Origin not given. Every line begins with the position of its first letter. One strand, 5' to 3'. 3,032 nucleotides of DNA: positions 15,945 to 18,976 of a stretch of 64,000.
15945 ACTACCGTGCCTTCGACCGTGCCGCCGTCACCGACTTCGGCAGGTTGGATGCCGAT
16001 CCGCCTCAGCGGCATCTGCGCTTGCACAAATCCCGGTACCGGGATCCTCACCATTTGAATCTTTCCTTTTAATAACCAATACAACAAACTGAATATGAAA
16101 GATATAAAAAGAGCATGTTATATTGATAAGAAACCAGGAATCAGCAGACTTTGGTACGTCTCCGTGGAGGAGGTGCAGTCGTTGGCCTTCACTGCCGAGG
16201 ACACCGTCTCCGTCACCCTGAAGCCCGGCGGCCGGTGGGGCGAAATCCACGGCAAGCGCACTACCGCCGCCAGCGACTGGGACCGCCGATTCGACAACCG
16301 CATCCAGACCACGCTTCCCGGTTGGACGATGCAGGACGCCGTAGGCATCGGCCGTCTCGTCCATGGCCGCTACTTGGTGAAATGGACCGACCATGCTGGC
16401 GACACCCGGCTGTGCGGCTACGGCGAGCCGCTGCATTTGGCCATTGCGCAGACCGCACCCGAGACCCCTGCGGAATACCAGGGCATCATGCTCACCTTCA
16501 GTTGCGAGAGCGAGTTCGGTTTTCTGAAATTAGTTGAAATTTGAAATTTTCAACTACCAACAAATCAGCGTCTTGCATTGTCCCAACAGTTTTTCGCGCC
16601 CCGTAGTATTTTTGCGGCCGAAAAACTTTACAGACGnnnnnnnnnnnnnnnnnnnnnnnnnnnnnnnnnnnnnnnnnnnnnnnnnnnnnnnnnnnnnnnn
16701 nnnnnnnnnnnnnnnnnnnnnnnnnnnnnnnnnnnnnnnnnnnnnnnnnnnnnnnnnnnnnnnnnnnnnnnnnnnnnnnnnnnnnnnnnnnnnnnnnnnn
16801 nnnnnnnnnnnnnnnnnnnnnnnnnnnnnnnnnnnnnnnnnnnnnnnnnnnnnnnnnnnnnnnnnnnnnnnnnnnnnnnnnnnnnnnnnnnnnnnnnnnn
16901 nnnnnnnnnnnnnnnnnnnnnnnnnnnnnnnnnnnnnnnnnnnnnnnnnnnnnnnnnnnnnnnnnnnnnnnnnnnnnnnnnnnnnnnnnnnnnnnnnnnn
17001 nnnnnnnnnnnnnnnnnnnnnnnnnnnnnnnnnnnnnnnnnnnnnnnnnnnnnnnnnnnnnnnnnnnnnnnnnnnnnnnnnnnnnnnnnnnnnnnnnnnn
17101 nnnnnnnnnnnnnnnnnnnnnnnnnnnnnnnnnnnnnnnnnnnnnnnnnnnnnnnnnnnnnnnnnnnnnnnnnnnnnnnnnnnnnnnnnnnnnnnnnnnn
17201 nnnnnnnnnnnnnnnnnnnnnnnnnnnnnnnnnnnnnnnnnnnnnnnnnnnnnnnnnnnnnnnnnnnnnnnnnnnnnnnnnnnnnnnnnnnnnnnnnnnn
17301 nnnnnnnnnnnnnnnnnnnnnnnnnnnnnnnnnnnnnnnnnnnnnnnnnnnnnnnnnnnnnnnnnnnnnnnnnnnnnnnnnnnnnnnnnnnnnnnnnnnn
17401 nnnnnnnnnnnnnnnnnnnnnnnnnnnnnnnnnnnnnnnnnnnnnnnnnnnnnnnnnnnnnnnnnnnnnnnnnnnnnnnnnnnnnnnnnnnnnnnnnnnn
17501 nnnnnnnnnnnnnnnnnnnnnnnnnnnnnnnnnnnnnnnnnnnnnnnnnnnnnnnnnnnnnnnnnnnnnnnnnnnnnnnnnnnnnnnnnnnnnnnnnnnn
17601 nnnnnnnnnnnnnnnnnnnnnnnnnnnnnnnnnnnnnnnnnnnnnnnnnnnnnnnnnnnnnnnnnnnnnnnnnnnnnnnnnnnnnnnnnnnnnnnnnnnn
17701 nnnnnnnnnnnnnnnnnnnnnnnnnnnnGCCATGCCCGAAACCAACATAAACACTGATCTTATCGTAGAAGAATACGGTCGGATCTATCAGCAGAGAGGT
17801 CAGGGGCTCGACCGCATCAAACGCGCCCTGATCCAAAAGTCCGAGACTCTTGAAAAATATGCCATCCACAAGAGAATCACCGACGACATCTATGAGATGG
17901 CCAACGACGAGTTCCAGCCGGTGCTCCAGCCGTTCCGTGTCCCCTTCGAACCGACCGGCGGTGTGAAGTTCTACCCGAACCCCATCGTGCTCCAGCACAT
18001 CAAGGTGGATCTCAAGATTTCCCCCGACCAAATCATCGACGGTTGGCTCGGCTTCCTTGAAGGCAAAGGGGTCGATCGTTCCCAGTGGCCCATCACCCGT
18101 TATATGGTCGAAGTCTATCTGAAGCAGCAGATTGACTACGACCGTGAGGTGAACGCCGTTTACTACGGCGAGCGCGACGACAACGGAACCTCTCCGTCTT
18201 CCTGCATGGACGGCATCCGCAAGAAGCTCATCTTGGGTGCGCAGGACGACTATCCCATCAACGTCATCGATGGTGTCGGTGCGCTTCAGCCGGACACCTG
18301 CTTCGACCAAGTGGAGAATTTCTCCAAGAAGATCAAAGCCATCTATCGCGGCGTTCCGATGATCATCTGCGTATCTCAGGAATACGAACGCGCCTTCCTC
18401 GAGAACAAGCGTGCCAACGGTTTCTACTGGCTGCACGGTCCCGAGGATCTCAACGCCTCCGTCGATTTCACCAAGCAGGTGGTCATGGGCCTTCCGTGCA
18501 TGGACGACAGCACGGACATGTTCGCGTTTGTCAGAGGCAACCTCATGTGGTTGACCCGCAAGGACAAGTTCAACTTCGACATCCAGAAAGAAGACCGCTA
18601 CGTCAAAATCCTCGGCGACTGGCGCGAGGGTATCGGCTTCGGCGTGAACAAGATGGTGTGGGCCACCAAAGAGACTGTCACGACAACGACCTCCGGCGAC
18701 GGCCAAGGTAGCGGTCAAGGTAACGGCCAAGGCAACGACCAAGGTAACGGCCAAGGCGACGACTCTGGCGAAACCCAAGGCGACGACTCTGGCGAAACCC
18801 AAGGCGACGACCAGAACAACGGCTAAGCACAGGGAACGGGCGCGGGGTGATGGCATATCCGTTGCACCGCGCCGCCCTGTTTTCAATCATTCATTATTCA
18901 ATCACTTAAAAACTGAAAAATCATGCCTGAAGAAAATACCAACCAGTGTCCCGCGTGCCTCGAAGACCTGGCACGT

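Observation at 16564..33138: Phage-specific promoter architecture: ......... box exactly 19 nt upstream of the TAnnTTTGCCG -7 element, four copies heading the late operons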

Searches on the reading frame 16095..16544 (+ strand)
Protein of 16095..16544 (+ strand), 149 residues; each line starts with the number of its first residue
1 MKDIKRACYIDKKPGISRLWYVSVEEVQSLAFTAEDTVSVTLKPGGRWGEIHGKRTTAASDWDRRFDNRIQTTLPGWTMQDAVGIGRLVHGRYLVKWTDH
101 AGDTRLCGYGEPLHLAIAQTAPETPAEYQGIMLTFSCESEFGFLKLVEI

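Call 10: search_protein_families(library=pfam, proteins=[window:16095-16544:+], max_evalue=0.01)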
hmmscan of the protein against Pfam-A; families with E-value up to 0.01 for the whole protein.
window:16095-16544:+ (149 aa): 0 families

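Call 14: search_protein_families(library=phrogs, proteins=[window:16095-16544:+], max_evalue=0.01)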
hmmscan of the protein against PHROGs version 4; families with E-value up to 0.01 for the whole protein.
window:16095-16544:+ (149 aa): 0 families

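Call 82: search_solved_structures(query=window:16095-16544:+, max_evalue=10)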
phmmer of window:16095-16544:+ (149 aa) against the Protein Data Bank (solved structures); distinct sequences matched with E-value up to 10: 15.
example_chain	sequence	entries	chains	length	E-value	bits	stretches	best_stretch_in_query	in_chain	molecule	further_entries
2xtl_A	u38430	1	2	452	0.0044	20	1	5-69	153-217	CELL WALL SURFACE ANCHOR FAMILY PROTEIN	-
8igc_A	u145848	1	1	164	1.1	12.2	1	25-75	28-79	Bcl-2 homologous antagonist/killer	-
2yv6_A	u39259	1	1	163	1.1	12.2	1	25-75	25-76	Bcl-2 homologous antagonist/killer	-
8gsv_A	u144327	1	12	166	1.1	12.2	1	25-75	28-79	Bcl-2 homologous antagonist/killer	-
7m5b_A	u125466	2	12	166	1.1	12.1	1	25-75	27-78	Bcl-2 homologous antagonist/killer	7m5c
7m5a_A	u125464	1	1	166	1.1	12.1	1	25-75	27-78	Bcl-2 homologous antagonist/killer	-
7lk4_P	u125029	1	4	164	1.1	12.1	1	25-75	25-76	Bcl-2 homologous antagonist/killer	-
4u2u_A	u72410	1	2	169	1.2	12.1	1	25-75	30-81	Bcl-2 homologous antagonist/killer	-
8ivb_B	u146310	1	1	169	1.2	12.1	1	25-75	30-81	Bcl-2 homologous antagonist/killer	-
5vwv_A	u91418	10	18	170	1.2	12.1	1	25-75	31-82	Bcl-2 homologous antagonist/killer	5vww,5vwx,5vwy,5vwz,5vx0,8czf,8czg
2m5b_A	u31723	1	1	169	1.2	12.1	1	25-75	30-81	Bcl-2 homologous antagonist/killer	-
2ims_A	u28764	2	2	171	1.2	12.1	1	25-75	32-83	Apoptosis regulator BAK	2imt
2jcn_A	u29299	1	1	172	1.2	12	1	25-75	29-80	BCL-2 HOMOLOGOUS ANTAGONIST/KILLER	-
5vx1_A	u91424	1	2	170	1.2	12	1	25-75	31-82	Bcl-2 homologous antagonist/killer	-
2re3_A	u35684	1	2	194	1.5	11.8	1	92-131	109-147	Uncharacterized protein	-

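Call 91: find_homologous_proteins(query=window:16095-16544:+)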
Query window:16095-16544:+ (149 aa): 20 proteins with E <= 0.001 among 26 candidates.
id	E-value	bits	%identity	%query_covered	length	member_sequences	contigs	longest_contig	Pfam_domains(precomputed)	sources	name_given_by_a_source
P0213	2.2e-82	292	83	99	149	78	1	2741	-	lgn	-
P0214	1.1e-80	287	83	99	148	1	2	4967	-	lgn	-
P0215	3.2e-76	272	78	99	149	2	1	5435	-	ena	-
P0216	6.4e-73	262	74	99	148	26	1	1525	-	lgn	-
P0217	2.1e-70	253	73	98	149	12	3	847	-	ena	-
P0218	1.8e-67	244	71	99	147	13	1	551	-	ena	-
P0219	6.7e-63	229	65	99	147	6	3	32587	-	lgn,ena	-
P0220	3.7e-62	227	65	99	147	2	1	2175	-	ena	-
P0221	5.0e-56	207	63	99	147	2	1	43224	-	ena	-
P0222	8.5e-56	206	61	99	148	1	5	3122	-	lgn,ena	-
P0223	1.1e-54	202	62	98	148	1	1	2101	-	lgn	-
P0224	3.3e-54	201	62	99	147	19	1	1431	-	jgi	jgi:hypothetical protein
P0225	5.6e-52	193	60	99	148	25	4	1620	-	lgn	-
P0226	1.3e-51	192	61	99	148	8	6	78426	-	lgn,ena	-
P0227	2.0e-51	192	58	99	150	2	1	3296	-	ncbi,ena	-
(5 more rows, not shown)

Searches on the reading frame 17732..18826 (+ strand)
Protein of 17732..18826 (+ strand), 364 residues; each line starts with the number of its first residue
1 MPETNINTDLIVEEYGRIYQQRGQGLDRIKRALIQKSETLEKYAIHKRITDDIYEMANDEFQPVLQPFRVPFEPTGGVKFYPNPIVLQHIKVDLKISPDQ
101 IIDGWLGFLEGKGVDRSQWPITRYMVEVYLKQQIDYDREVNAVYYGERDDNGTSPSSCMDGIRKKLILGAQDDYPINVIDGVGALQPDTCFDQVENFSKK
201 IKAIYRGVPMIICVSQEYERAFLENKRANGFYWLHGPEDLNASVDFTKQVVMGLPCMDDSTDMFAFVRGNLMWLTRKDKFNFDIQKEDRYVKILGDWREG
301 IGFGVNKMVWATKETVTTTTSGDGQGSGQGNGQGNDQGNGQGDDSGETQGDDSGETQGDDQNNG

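Call 10: search_protein_families(library=pfam, proteins=[window:17732-18826:+], max_evalue=0.01)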
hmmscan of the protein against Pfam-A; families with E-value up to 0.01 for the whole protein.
window:17732-18826:+ (364 aa): 0 families

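Call 115: search_protein_families(library=ncbifam, proteins=[window:17732-18826:+], max_evalue=0.001)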
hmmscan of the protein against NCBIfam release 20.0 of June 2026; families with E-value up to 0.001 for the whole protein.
window:17732-18826:+ (364 aa): 0 families
